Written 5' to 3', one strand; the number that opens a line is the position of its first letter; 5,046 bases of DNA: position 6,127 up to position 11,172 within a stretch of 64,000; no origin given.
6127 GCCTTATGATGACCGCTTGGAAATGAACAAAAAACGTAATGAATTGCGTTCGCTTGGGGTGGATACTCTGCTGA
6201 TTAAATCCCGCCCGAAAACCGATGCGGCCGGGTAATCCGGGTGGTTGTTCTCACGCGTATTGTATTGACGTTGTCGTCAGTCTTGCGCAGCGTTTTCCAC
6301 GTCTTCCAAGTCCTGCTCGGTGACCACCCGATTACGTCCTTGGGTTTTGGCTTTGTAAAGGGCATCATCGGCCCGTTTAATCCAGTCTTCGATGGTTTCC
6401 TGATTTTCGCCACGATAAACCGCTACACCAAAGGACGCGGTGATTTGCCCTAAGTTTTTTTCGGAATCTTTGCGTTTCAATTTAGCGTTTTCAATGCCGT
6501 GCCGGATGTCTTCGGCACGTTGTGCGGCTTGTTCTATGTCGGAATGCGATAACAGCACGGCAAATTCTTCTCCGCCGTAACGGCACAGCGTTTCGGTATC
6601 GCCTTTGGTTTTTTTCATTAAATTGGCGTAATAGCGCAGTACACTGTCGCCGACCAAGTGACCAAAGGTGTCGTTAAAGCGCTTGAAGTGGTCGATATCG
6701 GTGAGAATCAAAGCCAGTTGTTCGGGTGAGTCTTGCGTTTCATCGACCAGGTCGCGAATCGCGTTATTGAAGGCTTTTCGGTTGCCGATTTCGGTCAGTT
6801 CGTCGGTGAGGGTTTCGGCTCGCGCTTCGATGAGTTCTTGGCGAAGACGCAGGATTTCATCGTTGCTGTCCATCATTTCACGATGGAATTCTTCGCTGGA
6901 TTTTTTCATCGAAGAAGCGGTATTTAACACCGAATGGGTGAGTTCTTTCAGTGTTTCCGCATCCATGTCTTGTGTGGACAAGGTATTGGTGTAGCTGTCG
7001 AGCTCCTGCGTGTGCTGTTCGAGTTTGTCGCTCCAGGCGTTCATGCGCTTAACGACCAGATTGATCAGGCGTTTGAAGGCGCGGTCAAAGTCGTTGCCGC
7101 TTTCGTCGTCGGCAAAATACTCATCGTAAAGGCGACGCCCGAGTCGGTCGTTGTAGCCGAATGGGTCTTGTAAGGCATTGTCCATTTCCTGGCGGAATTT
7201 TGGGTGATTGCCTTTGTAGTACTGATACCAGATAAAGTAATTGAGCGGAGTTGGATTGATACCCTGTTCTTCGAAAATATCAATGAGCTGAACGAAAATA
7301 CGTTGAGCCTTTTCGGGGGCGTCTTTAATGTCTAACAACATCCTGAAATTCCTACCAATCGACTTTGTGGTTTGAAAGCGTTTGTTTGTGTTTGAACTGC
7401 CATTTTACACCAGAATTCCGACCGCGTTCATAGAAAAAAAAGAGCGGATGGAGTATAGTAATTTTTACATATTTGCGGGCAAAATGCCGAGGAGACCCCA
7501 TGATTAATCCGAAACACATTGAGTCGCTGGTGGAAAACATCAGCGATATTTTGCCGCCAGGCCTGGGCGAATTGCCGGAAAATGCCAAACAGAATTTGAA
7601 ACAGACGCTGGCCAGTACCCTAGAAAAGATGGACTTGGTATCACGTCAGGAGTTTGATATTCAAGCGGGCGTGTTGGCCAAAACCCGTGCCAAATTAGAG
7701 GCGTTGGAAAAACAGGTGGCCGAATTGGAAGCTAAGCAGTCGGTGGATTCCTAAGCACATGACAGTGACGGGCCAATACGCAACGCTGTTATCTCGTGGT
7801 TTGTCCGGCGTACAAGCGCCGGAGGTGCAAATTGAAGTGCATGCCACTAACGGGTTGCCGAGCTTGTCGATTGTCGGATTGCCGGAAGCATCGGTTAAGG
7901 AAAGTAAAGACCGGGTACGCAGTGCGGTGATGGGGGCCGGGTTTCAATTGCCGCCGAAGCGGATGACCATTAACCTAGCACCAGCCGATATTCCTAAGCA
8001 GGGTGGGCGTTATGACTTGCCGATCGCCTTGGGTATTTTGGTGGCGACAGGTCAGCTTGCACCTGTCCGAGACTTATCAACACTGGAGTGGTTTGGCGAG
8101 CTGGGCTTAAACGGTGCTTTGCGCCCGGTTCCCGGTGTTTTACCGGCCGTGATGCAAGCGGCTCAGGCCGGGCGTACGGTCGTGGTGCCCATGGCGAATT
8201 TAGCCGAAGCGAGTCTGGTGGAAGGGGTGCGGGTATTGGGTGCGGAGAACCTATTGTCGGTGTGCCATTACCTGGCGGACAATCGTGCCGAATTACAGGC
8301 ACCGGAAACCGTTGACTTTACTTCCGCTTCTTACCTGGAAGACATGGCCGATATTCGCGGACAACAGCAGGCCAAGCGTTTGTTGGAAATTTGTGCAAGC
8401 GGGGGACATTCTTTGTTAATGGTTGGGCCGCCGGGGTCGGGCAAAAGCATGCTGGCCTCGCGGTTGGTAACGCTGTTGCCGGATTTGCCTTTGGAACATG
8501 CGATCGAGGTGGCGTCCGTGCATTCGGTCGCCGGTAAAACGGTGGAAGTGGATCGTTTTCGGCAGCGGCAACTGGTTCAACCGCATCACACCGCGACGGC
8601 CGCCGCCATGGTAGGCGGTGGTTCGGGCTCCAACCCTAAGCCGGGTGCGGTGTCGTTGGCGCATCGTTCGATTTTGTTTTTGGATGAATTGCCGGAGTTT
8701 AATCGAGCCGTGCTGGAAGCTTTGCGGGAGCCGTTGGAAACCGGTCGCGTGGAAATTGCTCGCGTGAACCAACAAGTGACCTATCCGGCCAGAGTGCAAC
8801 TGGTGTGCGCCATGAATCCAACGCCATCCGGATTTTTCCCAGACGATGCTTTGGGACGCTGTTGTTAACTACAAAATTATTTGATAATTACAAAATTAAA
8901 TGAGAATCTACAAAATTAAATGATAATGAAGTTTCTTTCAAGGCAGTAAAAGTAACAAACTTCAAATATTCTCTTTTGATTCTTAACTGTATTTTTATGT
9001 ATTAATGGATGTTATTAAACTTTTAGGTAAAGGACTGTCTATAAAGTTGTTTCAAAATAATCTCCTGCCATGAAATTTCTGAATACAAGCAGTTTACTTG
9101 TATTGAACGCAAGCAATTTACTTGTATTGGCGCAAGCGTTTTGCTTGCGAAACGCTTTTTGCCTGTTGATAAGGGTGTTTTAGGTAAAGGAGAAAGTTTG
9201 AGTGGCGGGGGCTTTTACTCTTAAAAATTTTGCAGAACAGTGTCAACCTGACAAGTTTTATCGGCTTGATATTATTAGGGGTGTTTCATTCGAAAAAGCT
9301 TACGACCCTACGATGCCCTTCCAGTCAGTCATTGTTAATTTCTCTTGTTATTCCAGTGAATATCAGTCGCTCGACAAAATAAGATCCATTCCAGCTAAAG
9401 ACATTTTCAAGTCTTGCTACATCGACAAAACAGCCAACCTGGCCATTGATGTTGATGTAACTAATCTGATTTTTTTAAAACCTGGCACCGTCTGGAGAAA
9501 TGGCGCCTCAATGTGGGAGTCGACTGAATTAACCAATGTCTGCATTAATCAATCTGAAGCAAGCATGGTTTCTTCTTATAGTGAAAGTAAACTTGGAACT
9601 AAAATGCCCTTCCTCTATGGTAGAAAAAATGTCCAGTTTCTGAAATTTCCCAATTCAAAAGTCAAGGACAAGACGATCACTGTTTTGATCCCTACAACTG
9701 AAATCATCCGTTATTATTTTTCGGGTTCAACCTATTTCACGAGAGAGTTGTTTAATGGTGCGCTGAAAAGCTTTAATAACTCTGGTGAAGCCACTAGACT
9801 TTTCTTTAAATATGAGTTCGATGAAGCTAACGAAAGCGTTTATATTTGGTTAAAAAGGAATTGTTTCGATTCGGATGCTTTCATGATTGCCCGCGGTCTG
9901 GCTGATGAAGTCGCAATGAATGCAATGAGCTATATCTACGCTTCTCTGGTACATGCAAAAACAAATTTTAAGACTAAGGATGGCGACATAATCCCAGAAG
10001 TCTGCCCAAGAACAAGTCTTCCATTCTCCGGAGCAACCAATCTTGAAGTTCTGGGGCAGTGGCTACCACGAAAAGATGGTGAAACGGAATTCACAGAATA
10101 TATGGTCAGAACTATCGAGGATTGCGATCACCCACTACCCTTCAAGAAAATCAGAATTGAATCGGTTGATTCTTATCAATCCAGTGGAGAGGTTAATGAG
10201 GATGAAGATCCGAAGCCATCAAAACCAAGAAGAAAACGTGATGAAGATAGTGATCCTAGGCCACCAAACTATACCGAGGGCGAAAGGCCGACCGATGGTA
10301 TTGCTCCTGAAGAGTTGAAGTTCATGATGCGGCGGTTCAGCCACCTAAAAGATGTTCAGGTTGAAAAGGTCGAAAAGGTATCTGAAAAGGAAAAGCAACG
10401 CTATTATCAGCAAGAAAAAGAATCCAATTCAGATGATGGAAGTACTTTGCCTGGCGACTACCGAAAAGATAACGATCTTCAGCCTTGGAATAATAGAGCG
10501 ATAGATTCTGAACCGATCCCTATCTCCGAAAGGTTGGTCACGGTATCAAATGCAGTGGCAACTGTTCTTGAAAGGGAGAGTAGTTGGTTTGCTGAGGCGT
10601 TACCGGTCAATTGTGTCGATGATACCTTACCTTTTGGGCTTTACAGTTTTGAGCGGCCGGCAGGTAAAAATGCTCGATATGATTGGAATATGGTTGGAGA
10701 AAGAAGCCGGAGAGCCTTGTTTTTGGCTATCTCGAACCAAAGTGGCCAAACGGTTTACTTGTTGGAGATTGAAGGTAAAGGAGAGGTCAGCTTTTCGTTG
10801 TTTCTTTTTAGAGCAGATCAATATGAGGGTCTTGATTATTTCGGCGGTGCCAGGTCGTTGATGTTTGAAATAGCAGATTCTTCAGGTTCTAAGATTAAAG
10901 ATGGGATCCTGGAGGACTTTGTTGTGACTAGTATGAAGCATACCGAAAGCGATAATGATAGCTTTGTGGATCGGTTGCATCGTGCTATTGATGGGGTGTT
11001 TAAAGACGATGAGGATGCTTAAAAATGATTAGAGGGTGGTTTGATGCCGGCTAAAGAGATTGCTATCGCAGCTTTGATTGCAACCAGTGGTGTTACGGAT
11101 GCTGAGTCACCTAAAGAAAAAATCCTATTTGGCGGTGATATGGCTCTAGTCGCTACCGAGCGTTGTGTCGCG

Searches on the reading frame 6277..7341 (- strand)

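Call 28: search_protein_families(library=pfam, proteins=[window:6277-7341:-], max_evalue=0.001)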
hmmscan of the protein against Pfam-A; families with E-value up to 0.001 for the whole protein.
window:6277-7341:- (354 aa): 1 family
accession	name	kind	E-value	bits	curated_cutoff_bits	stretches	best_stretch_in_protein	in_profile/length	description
PF00990.26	GGDEF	-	3.6e-45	154.1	23.8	1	178-338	2-161/161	Diguanylate cyclase, GGDEF domain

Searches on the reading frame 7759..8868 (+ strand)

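Call 28: search_protein_families(library=pfam, proteins=[window:7759-8868:+], max_evalue=0.001)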
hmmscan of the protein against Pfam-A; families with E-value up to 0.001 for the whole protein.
window:7759-8868:+ (369 aa): 11 families
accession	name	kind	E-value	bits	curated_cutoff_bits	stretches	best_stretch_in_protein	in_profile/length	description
PF01078.27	Mg_chelatase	-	4.6e-70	235.7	20.3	1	195-362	1-166/207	Magnesium chelatase, subunit ChlI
PF13541.12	ChlI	-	5.2e-42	143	27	1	25-147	1-121/121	Subunit ChlI of Mg-chelatase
PF07728.20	AAA_5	-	9.2e-11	42.3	22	1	219-365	2-135/139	AAA domain (dynein-related subfamily)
PF00493.29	MCM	-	1.9e-07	30.9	23.3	1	294-359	113-178/224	MCM P-loop domain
PF00158.32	Sigma54_activat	-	5.9e-07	29.8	20.2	1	292-354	83-143/168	Sigma-54 interaction domain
PF13671.12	AAA_33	-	2.5e-05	25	27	0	219-241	2-24/143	AAA domain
PF20030.5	bpMoxR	-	0.00017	21.2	27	0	201-240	16-55/205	MoxR domain in the MoxR-vWA-beta-propeller ternary systems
PF13191.12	AAA_16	-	0.00057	20.8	32.6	0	204-243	11-51/167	AAA ATPase domain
PF00004.35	AAA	-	0.00064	20.6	21.2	0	219-318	1-73/131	ATPase family associated with various cellular activities (AAA)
PF12775.13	AAA_7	-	0.00086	19.3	25.8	0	205-241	22-58/181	P-loop containing dynein motor region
PF13401.12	AAA_22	-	0.00099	19.9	27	0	217-255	6-45/130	AAA domain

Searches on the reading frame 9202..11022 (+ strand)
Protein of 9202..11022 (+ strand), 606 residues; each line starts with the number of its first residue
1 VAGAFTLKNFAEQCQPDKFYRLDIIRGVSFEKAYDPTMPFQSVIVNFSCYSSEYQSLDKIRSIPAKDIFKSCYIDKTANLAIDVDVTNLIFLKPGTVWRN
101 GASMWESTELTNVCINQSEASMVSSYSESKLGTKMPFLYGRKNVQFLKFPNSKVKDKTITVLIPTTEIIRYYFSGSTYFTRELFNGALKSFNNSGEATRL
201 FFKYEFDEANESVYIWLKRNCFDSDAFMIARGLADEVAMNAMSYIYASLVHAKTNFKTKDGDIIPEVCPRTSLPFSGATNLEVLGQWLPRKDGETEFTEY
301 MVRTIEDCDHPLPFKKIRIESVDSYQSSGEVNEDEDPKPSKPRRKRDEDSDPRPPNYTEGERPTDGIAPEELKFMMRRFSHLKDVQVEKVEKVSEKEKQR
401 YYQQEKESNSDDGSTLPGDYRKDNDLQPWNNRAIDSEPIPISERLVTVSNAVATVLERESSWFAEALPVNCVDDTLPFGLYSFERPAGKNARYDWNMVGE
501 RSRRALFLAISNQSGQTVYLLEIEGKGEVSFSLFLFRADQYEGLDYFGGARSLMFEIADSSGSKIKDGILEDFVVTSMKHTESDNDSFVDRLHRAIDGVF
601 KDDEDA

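Call 3: search_protein_families(library=pfam, proteins=[window:9202-11022:+], max_evalue=0.1)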
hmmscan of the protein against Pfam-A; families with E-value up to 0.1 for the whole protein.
window:9202-11022:+ (606 aa): 2 families
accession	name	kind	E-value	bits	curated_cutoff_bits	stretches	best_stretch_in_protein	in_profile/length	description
PF04656.17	Pox_E6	-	0.0061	15.5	25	1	196-255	215-273/566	Pox virus E6 protein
PF10832.13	YhfG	-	0.076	13.3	22.6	0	392-409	2-19/54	YhfG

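Call 4: search_protein_families(library=padloc, proteins=[window:9202-11022:+], max_evalue=0.1)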
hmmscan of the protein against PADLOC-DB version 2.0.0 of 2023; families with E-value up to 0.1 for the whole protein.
window:9202-11022:+ (606 aa): 0 families

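Call 5: search_protein_families(library=ncbifam, proteins=[window:9202-11022:+], max_evalue=0.1)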
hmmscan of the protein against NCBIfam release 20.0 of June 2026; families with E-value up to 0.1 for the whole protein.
window:9202-11022:+ (606 aa): 0 families

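Call 84: search_protein_families(library=phrogs, proteins=[window:9202-11022:+], max_evalue=0.001)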
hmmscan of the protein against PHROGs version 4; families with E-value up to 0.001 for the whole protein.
window:9202-11022:+ (606 aa): 0 families
